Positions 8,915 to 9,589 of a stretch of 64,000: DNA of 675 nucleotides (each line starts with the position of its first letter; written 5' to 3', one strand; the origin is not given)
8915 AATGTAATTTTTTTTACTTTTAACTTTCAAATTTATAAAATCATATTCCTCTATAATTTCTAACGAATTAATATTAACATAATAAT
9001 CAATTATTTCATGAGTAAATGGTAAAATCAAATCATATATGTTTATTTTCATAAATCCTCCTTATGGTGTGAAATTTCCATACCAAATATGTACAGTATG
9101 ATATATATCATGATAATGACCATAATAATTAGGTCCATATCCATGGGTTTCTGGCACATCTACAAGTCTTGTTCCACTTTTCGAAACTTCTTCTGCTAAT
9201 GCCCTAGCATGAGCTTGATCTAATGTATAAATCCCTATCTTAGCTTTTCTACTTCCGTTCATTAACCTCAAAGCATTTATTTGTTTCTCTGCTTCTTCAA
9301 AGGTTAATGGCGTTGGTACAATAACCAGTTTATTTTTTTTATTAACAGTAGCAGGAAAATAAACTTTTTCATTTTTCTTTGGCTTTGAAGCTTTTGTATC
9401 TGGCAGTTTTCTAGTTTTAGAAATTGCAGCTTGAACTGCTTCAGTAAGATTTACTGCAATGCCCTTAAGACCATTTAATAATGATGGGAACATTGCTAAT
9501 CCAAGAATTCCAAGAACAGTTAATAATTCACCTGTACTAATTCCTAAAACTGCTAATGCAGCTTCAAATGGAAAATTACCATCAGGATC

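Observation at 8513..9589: Unrecognised C-terminal toxin domain of the RHS protein with a hydrophobic entry segment and a His/Tyr-rich tail, plus a tightly coupled immunity gene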

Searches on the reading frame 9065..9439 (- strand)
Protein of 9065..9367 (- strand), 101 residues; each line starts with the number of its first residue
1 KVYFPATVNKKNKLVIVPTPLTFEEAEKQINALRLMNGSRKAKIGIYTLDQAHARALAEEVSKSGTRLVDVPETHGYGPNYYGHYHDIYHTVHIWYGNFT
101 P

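Call 21: search_protein_families(library=pfam, alignment_id=A1, max_evalue=0.1)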
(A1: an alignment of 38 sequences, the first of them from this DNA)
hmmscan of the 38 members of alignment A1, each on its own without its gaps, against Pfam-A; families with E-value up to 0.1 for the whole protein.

A. member 1, seq(125 aa): 1 family
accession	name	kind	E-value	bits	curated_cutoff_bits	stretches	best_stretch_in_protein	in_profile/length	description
PF06871.16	TraH_2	-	0.078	13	26.3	1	30-124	35-120/208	TraH_2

B. families by the number of members that match (of 38 scanned): 8 families
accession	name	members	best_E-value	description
PF07572.17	BCNT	1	0.00065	Bucentaur or craniofacial development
PF22273.1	DUF6956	1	0.01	Domain of unknown function (DUF6956)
PF23462.1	LysM3_NFP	1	0.027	NFP LysM3 domain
PF03265.21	DNase_II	1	0.04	Deoxyribonuclease II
PF17202.10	sCache_3_3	1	0.058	Single cache domain 3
PF24220.1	DUF7439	1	0.074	Family of unknown function (DUF7439)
PF06871.16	TraH_2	1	0.078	TraH_2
PF06908.16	YpsA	1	0.078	YspA SLOG family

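Call 22: search_solved_structures(query=A1, max_evalue=10, show_alignments=2)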
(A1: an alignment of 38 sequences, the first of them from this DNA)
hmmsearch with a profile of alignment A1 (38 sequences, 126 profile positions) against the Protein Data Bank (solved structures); distinct sequences matched with E-value up to 10: 0.

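Call 23: find_homologous_proteins(query=A1, max_evalue=0.001)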
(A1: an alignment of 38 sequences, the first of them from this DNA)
Query A1 (38 sequences) (125 aa, profile of the alignment): 3 proteins with E <= 0.001 among 3463 candidates.
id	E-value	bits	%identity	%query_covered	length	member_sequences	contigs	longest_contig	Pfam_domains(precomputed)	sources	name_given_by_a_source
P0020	4.0e-20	90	50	51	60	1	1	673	-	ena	-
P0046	4.0e-11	61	33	75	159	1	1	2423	-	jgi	-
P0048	1.8e-10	59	33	80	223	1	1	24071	-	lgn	-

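Call 31: predict_structure(alignment_id=A1)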
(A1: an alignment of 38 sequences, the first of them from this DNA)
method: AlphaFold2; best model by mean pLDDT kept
length: 125 residues; sequences in the alignment: 38
mean_pLDDT: 87.3   pTM: 0.82
mean pLDDT of the five models: 87.3, 86.8, 85.6, 84.7, 84.1
residues with pLDDT >= 90: 73; 70-90: 38; 50-70: 12; < 50: 2
segments of 3 or more residues with pLDDT < 50: none
pLDDT, mean of each block of 10 residues (from residue 1): 62 92 98 91 98 93 86 96 90 76 83 92 73
secondary structure, 60 per line:
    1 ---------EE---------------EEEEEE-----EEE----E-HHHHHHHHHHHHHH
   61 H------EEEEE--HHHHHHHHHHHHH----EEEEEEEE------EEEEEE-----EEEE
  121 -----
elements in order: E27-32 E38-40 H47-61 E68-72 H75-87 E92-99 E106-111 E117-120

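Call 36: fold_search(model_id=the predicted structure, library=pdb)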
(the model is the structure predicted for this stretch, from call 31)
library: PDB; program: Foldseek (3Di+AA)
matches with E <= 10: 229; with E <= 0.001: 0
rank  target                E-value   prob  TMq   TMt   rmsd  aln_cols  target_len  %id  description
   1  3jcg_E                8.0e-02  0.41  0.34  0.17   7.9       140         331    6  Cryo-EM structure of the magnesium channel CorA in the magnesium-free, asymmetric open state I (released 2016-02-17)
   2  8tmb_A                9.6e-02  0.41  0.36  0.18   9.1       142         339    8  Cryo-EM structure of CorA in complex with conformation-specific synthetic antibody C12 and 20 mM MgCl2, State MG20-1 (released 2025-02-12)
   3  2hn2_A                1.2e-01  0.33  0.36  0.17   9.2       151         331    5  Crystal structure of the CorA Mg2+ transporter homologue from T. maritima in complex with divalent cations (released 2006-08-29)
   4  2bbj_A                1.3e-01  0.41  0.37  0.18   8.5       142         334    8  Crystal structure of the CorA Mg2+ transporter (released 2005-12-13)
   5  2iub_A                1.5e-01  0.38  0.38  0.18   8.5       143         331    9  Crystal structure of a divalent metal ion transporter CorA at 2.9 A resolution. (released 2006-08-03)
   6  2iub_H                1.5e-01  0.38  0.38  0.18   8.5       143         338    9  Crystal structure of a divalent metal ion transporter CorA at 2.9 A resolution. (released 2006-08-03)
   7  8tmd_E                1.5e-01  0.28  0.34  0.16   8.8       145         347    8  Cryo-EM structure of CorA in complex with conformation-specific synthetic antibody C18 and 100 uM MgCl2, State MG0.1-1 (released 2025-02-12)
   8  5jtg_E                2.0e-01  0.33  0.37  0.19   8.0       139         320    9  Crystal structure of Thermotoga maritima mutant D89K/D253K (released 2017-01-25)
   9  3jcg_C                2.0e-01  0.30  0.36  0.18   7.6       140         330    5  Cryo-EM structure of the magnesium channel CorA in the magnesium-free, asymmetric open state I (released 2016-02-17)
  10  5jtg_B                2.1e-01  0.30  0.36  0.18   7.9       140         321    8  Crystal structure of Thermotoga maritima mutant D89K/D253K (released 2017-01-25)
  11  2iub_J                2.2e-01  0.33  0.38  0.18   8.5       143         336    9  Crystal structure of a divalent metal ion transporter CorA at 2.9 A resolution. (released 2006-08-03)
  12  8tmj_B                2.2e-01  0.23  0.35  0.17   9.4       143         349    9  Cryo-EM structure of CorA in complex with conformation-specific synthetic antibody C18 and 100 uM MgCl2, State MG0.1-2 (released 2025-02-12)
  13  5jtg_A                2.4e-01  0.28  0.36  0.18   7.9       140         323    8  Crystal structure of Thermotoga maritima mutant D89K/D253K (released 2017-01-25)
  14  2iub_I                2.6e-01  0.30  0.38  0.18   8.5       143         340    9  Crystal structure of a divalent metal ion transporter CorA at 2.9 A resolution. (released 2006-08-03)
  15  4i0u_B                2.8e-01  0.23  0.35  0.17   8.6       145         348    6  Improved structure of Thermotoga maritima CorA at 2.7 A resolution (released 2013-03-06)
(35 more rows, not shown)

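Call 40: fold_search(model_id=the predicted structure, library=viral)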
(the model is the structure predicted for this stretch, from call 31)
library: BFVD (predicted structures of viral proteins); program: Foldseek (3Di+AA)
matches with E <= 10: 478; with E <= 0.001: 0
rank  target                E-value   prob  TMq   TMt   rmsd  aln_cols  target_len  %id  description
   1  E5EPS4                1.8e-01  0.25  0.25  0.30  10.5        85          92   13  Uncharacterized protein [Acinetobacter phage Acj9]
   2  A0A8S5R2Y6            2.5e-01  0.80  0.32  0.54   3.3        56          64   12  Uncharacterized protein [Microviridae sp. ctQkk2]
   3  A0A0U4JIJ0            2.6e-01  0.33  0.40  0.38  11.5       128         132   11  (no name in the UniProt tables at hand)
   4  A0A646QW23            2.9e-01  0.77  0.33  0.57   5.7        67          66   15  Uncharacterized protein [Roseobacter phage CRP-4]
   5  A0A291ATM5            3.3e-01  0.05  0.17  0.13  16.3       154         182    6  Uncharacterized protein [Pandoravirus salinus]
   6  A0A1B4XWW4            3.7e-01  0.09  0.21  0.04  13.5       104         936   13  DNA ligase 1 [Tenacibaculum phage pT24]
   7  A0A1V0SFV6            6.0e-01  0.10  0.30  0.10  22.4       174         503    7  RING finger protein [Hokovirus HKV1]
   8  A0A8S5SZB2            6.0e-01  0.06  0.18  0.17  14.4       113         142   10  Uncharacterized protein [Podoviridae sp. ctxqo3]
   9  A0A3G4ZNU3            6.8e-01  0.04  0.16  0.05  15.1       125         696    7  Uncharacterized protein [Terrestrivirus sp.]
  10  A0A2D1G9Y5            7.7e-01  0.41  0.29  0.23   4.9        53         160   21  Uncharacterized protein [Mycobacterium phage Demsculpinboyz]
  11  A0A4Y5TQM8            8.1e-01  0.15  0.26  0.06  11.6       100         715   15  Protector from prophage induced early lysis [Klebsiella phage Marfa]
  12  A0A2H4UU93            8.1e-01  0.05  0.19  0.09  15.1       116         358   10  Diacylglyceryl transferase domain-containing protein [Bodo saltans virus]
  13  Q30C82                8.1e-01  0.03  0.18  0.04  11.6       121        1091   12  (no name in the UniProt tables at hand)
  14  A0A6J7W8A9            8.6e-01  0.35  0.29  0.28   8.0        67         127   16  Uncharacterized protein [uncultured Caudovirales phage]
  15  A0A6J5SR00            8.6e-01  0.09  0.19  0.26   7.8        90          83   11  Uncharacterized protein [uncultured Caudovirales phage]
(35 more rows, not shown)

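Call 44: search_protein_families(library=ncbifam, alignment_id=A1, max_evalue=0.1)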
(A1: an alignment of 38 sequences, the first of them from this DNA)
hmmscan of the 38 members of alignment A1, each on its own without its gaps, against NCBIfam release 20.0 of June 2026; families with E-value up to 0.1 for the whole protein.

A. member 1, seq(125 aa): 2 families
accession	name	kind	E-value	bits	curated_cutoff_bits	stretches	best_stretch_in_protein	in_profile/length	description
TIGR02517.1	type_II_gspD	equivalog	0.0033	16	351.35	1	15-86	185-254/600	type II secretion system secretin GspD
NF005946.0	PRK08007.1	equivalog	0.085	12.4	332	1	33-88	42-96/187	aminodeoxychorismate synthase component 2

B. families by the number of members that match (of 38 scanned): 9 families
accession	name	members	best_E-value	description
TIGR02517.1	type_II_gspD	1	0.0033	type II secretion system secretin GspD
TIGR03677.1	eL8_ribo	1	0.013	50S ribosomal protein L7Ae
NF047371.1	FlcA_CTERM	1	0.023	periplasmic flagellar collar protein FlcA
NF053823.1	SCO2321_fam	1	0.028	SCO2321 family membrane protein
NF040653.1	Rv1535_dom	1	0.049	Rv1535 domain-containing protein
NF002938.0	PRK03592.1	1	0.049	haloalkane dehalogenase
NF005946.0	PRK08007.1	1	0.085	aminodeoxychorismate synthase component 2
NF007203.0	PRK09624.1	1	0.096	pyuvate ferredoxin oxidoreductase subunit delta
NF040574.1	T3SS_ATP_VscN2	1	0.097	type III secretion system ATPase VscN2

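Call 93: search_dna_similar(query=window:9065-9367:-, collection=plasmids, mode=protein, max_evalue=0.001, max_rows=15)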
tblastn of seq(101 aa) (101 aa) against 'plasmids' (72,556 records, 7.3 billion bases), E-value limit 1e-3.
No match.

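Call 94: search_dna_similar(query=window:9065-9367:-, collection=phages, mode=protein, max_evalue=0.001, max_rows=15)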
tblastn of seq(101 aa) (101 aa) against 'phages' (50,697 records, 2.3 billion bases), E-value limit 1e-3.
No match.
